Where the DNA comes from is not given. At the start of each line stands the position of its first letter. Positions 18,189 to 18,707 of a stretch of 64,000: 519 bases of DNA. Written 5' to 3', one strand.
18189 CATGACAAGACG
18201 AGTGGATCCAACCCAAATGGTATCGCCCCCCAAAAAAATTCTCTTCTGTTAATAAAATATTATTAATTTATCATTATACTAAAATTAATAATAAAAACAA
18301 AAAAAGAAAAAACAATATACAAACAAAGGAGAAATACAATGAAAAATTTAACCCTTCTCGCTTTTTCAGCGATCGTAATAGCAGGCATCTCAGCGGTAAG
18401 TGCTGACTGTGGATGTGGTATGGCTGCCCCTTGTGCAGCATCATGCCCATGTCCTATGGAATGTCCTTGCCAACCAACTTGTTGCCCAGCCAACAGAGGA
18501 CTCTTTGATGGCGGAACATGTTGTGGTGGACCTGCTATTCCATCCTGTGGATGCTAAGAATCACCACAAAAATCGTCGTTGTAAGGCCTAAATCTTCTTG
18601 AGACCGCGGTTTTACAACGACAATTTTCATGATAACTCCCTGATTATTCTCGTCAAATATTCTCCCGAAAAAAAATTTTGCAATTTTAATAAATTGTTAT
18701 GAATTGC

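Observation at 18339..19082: Pair of paralogous secreted mini-proteins built on a conserved ~45-aa, ~26-30% cysteine module that I cannot assign to any family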

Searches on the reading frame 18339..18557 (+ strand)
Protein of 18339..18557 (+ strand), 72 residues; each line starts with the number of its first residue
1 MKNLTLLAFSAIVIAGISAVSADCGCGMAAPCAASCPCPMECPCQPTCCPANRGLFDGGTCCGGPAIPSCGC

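Call 3: search_protein_families(library=pfam, proteins=[window:18339-18557:+], max_evalue=1)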
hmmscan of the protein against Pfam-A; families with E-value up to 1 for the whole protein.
window:18339-18557:+ (72 aa): 0 families

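Call 4: search_protein_families(library=ncbifam, proteins=[window:18339-18557:+], max_evalue=1)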
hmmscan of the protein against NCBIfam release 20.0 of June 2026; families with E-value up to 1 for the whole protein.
window:18339-18557:+ (72 aa): 1 family
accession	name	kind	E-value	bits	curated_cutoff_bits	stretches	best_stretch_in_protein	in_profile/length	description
NF043060.1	MAP_0585_fam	equivalog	0.87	9.5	170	1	11-53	7-50/319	MAP_0585 family protein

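Call 19: find_homologous_proteins(query=window:18339-18554:+, max_evalue=10)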
Query window:18339-18554:+ (72 aa): 2 proteins with E <= 10 among 3 candidates.
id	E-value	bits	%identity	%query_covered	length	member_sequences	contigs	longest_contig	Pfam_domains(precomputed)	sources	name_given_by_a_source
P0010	4.2e-31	124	81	100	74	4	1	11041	-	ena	-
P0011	1.1e-21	94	70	100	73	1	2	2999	-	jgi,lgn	-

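Call 53: search_protein_families(library=phrogs, proteins=[window:18339-18557:+], max_evalue=0.01)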
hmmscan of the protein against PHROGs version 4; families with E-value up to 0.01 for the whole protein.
window:18339-18557:+ (72 aa): 0 families

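Call 72: list_cluster_members(proteins=[window:18339-18554:+, window:18774-19079:+, window:19135-20307:-, window:17545-18084:+])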
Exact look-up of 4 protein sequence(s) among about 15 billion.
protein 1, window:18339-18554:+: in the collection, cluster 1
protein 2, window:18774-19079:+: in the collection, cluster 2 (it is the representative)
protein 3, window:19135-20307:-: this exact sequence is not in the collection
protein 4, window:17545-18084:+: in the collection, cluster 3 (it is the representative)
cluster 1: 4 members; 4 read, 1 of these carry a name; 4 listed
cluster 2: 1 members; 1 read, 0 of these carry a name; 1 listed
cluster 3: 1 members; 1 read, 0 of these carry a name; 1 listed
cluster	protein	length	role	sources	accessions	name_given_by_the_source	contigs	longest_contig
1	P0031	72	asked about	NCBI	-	-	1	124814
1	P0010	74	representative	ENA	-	-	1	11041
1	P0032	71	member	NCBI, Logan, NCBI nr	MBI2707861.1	MAG: hypothetical protein HYX35_06100 [Proteobacteria bacterium] | hypothetical protein [Pseudomonadota bacterium]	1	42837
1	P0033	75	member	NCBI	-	-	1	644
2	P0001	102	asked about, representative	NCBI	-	-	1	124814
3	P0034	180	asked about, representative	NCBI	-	-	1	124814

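Call 73: search_protein_families(library=padloc, proteins=[window:18339-18557:+], max_evalue=0.01)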
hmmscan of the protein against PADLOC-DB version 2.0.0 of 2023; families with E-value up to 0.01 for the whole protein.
window:18339-18557:+ (72 aa): 0 families

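Call 87: predict_structure(alignment_id=A5)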
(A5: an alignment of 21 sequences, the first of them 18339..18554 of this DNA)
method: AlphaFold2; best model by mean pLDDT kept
length: 72 residues; sequences in the alignment: 21
mean_pLDDT: 48.0   pTM: 0.21
mean pLDDT of the five models: 48.0, 44.3, 43.8, 43.6, 41.0
residues with pLDDT >= 90: 0; 70-90: 0; 50-70: 29; < 50: 43
segments of 3 or more residues with pLDDT < 50: 19-48, 63-72
pLDDT, mean of each block of 10 residues (from residue 1): 63 56 38 40 47 53 42 33
secondary structure, 60 per line:
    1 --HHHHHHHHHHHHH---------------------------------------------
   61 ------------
elements in order: H3-15
